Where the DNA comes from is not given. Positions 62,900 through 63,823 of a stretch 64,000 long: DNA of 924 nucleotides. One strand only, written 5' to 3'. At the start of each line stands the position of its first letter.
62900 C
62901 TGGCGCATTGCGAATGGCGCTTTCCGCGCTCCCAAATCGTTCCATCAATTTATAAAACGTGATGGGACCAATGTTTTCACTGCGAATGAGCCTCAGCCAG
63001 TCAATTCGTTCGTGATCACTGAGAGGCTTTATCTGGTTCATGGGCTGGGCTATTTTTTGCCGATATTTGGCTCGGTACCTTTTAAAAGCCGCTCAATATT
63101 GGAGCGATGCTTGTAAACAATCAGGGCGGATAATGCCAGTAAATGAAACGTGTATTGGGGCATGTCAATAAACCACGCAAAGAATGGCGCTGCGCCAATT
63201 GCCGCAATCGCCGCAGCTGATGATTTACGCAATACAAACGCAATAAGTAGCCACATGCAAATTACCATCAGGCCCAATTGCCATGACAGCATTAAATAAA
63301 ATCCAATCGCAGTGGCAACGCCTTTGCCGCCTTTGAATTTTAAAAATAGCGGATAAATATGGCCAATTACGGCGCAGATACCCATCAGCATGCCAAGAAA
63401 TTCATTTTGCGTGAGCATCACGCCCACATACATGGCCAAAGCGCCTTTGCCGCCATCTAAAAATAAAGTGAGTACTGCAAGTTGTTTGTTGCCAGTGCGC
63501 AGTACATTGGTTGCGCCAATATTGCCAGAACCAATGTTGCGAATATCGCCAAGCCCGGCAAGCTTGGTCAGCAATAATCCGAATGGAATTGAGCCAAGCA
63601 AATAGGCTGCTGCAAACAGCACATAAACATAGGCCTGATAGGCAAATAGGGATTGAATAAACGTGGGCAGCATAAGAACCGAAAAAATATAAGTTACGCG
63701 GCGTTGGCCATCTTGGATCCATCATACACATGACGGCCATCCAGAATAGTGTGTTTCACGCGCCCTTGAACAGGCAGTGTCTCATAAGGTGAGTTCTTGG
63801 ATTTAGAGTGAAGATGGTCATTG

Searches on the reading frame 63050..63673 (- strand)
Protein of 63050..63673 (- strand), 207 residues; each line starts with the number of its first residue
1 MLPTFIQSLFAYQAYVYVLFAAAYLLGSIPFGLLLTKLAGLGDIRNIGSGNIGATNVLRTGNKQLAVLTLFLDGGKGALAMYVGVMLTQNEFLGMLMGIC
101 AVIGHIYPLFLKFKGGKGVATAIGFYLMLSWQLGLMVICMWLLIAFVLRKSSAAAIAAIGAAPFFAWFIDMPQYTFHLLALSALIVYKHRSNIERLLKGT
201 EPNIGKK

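Call 18: find_encoding_contigs(protein=window:63050-63673:-, flank=10000, max_places=3)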
Protein window:63050-63673:- (207 aa): 4 contigs read that carry it; 3 places shown.
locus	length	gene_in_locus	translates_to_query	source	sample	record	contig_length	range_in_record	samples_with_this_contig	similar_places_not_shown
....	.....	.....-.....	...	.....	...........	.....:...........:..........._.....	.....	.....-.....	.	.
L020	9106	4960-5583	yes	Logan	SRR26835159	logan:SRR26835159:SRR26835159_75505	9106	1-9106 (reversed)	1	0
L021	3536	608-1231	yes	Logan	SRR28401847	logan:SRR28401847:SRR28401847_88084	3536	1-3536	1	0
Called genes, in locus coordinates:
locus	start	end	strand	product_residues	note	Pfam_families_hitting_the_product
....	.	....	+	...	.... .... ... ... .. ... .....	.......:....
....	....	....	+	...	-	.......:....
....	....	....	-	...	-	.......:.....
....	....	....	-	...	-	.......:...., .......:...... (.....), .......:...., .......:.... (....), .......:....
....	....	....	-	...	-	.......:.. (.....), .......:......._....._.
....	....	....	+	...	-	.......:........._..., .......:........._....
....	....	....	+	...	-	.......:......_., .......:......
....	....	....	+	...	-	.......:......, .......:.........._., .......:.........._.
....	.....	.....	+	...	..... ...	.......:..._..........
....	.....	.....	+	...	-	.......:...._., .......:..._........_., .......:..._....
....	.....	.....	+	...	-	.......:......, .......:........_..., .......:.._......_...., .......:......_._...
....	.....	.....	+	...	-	-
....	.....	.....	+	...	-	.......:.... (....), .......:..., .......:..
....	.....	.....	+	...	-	-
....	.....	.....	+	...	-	-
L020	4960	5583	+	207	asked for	PF02660:G3P_acyltransf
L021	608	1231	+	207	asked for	PF02660:G3P_acyltransf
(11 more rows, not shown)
